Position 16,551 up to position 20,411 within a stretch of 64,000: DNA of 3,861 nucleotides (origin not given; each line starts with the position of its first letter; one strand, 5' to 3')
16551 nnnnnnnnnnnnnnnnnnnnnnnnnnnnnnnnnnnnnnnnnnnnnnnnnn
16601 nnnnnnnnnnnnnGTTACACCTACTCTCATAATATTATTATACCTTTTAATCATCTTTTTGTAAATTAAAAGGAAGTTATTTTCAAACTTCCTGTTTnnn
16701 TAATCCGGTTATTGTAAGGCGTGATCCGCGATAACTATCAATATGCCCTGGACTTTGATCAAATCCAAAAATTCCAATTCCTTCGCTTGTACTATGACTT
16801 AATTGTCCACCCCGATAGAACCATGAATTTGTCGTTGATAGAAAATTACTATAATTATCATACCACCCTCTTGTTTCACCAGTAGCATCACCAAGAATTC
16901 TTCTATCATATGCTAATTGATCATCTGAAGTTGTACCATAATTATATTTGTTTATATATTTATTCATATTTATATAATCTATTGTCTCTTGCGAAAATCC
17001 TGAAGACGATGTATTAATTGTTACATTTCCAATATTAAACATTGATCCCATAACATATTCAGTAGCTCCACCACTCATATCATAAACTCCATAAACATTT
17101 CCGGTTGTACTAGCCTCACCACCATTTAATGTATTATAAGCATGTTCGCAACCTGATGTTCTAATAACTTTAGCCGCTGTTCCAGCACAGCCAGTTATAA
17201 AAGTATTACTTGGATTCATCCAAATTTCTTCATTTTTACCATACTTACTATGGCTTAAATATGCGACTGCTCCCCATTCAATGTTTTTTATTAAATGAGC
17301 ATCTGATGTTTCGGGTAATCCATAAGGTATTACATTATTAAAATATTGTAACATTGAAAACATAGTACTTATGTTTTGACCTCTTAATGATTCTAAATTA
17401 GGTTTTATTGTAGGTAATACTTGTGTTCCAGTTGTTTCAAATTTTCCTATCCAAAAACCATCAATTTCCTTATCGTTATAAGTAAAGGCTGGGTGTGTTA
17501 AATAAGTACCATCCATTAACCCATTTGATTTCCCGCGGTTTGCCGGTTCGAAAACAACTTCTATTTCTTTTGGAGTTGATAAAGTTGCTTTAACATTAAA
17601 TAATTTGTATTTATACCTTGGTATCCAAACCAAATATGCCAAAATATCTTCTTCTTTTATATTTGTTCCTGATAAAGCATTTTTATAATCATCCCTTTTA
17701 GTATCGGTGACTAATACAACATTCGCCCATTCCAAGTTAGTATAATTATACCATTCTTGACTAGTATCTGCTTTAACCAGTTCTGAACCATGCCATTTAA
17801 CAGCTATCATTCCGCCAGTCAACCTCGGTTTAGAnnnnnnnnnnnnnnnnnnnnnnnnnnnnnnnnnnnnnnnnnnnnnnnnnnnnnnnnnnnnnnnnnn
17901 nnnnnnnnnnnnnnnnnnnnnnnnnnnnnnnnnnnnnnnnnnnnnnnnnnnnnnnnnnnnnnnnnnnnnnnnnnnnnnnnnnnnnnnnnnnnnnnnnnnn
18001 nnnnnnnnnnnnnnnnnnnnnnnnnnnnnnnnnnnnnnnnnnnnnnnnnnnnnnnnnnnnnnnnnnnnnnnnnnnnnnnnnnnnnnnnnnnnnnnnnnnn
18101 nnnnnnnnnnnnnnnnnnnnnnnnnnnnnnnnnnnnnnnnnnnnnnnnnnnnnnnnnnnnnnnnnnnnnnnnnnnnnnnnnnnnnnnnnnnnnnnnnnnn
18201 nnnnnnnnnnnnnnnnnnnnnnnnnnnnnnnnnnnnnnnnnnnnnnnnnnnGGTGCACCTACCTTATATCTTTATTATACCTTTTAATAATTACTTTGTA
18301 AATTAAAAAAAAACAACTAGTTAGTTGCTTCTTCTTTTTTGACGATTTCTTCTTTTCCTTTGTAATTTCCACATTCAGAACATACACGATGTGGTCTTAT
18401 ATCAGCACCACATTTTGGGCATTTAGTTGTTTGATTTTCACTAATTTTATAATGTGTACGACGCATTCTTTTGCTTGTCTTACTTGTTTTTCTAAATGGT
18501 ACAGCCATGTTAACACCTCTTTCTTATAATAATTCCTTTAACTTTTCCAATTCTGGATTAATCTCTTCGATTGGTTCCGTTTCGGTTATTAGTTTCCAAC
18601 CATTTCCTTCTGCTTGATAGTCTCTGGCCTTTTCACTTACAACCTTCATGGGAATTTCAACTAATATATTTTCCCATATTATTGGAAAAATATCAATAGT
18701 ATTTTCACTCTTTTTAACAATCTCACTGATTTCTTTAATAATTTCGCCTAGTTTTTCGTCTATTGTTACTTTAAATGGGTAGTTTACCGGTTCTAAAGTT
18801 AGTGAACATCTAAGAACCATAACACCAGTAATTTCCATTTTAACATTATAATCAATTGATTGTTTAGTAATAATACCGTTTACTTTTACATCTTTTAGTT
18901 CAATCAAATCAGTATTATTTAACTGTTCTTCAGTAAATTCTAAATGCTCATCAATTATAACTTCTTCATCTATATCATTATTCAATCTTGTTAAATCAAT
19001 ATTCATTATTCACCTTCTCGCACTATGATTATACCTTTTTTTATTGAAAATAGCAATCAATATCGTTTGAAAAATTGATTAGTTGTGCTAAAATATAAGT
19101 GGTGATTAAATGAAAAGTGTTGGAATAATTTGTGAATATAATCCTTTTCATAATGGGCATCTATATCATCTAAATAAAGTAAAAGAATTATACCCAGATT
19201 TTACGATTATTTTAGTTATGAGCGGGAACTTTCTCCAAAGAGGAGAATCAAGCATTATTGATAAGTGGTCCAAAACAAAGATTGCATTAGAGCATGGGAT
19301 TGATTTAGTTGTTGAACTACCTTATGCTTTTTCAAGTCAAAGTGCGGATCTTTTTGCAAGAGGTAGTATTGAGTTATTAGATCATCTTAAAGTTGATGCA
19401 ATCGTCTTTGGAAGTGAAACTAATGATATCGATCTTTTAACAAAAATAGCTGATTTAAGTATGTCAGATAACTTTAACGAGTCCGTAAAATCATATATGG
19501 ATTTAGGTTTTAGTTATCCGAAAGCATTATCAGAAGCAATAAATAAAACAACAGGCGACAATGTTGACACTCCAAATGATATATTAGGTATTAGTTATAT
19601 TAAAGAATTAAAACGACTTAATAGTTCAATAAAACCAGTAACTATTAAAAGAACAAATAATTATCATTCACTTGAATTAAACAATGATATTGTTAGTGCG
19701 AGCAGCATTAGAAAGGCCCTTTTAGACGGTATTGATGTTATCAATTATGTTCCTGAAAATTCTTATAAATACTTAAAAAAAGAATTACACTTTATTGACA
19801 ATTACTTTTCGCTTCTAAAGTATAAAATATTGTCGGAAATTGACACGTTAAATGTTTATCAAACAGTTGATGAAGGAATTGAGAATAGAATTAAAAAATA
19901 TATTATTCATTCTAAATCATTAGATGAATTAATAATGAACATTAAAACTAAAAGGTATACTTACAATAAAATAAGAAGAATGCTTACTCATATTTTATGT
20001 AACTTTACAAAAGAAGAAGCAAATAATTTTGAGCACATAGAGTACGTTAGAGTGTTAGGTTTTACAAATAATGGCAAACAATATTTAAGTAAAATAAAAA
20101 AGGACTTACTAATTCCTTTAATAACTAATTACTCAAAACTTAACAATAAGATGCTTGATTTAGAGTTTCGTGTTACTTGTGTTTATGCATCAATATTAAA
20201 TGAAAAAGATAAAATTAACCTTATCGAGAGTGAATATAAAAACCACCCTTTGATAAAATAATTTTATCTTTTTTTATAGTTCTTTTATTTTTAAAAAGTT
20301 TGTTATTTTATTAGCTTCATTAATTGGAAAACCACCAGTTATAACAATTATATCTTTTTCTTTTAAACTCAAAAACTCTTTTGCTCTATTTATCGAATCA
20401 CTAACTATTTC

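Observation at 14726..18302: Tandem duplicated giant type IV pilin-like proteins carrying FGE-sulfatase (SUMF1)-like domains, plus a ComGC-like pilin, inserted between rpmF and trmB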

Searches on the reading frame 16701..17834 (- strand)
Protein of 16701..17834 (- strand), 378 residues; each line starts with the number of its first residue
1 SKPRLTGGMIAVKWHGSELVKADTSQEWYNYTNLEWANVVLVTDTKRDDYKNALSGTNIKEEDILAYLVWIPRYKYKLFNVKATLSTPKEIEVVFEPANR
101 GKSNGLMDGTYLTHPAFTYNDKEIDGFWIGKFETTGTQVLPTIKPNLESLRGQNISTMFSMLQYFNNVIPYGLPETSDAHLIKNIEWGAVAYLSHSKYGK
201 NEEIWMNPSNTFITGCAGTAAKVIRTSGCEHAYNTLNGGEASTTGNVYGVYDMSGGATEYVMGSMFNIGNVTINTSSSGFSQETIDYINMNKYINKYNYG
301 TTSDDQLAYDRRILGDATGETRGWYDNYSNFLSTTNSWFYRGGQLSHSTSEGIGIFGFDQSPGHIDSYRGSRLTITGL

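Call 68: search_protein_representatives(protein=window:16701-17834:-)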
Query: 378 residues. Proteins with E-value up to 0.001 (for the whole library): 3549; up to 1e-10: 2663; up to 1e-30: 1090. The best 150 are listed.
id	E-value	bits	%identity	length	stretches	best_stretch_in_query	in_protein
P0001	3.2e-233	790.0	90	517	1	1-378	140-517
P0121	2.8e-229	777.1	45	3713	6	5-374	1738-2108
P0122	4.6e-217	736.9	43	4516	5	3-346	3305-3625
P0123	1.0e-125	436.2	44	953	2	2-374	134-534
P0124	3.6e-123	427.8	46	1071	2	21-355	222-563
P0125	7.2e-122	423.5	42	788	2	3-353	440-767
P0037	1.0e-121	423.0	53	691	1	3-376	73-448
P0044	3.4e-111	388.4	50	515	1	2-364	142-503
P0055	1.2e-109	383.3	53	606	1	2-342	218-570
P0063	6.8e-109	380.8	51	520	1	2-377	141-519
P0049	4.4e-107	374.8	56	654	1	3-377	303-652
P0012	9.5e-107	373.8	52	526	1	1-375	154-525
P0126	8.9e-106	370.6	44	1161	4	3-135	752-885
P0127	7.3e-105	367.6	52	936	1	3-373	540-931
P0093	1.3e-104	366.8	56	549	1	17-375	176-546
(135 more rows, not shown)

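Call 93: search_solved_structures(query=A3, max_evalue=10, show_alignments=3)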
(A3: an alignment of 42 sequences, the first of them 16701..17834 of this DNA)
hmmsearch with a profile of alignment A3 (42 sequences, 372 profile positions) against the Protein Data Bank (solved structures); distinct sequences matched with E-value up to 10: 1.
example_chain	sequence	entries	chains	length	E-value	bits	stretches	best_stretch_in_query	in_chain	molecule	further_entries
5vf4_A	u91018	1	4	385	0.00084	21.7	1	113-264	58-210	Uncharacterized protein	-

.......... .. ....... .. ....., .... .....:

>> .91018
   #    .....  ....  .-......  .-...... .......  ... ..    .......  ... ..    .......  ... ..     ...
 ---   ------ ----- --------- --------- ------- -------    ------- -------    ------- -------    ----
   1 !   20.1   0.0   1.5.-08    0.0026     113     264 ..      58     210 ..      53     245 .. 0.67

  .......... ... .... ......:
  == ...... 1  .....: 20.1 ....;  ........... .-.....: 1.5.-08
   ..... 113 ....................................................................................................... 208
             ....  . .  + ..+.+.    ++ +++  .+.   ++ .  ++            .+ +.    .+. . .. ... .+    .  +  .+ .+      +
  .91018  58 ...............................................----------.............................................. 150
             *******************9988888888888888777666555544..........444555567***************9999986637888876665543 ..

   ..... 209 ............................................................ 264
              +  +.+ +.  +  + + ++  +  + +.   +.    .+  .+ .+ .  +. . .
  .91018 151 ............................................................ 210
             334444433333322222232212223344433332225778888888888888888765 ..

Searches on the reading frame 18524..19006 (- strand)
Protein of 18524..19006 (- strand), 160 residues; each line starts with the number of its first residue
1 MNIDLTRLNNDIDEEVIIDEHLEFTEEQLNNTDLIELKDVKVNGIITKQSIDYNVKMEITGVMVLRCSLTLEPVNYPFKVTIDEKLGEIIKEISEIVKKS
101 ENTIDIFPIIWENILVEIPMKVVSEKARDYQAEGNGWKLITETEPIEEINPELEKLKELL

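Call 13: search_protein_families(library=pfam, proteins=[window:18524-19006:-], max_evalue=0.001)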
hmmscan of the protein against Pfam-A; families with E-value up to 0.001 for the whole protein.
window:18524-19006:- (160 aa): 1 family
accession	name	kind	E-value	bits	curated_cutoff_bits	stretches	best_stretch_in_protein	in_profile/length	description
PF02620.22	YceD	-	1.6e-15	57.6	33.2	1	55-159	1-118/119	Large ribosomal RNA subunit accumulation protein YceD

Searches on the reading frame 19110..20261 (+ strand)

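Call 13: search_protein_families(library=pfam, proteins=[window:19110-20261:+], max_evalue=0.001)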
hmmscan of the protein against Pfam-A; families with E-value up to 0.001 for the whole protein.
window:19110-20261:+ (383 aa): 3 families
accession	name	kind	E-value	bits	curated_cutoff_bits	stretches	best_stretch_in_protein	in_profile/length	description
PF05636.17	HIGH_NTase1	-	1.1e-130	437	27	1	1-368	1-394/402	HIGH Nucleotidyl Transferase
PF01467.32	CTP_transf_like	-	0.00035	21.2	21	0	10-103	6-89/133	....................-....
PF08218.17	Citrate_ly_lig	-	0.00048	20.3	20.9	0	174-222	138-182/182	Citrate lyase ligase C-terminal domain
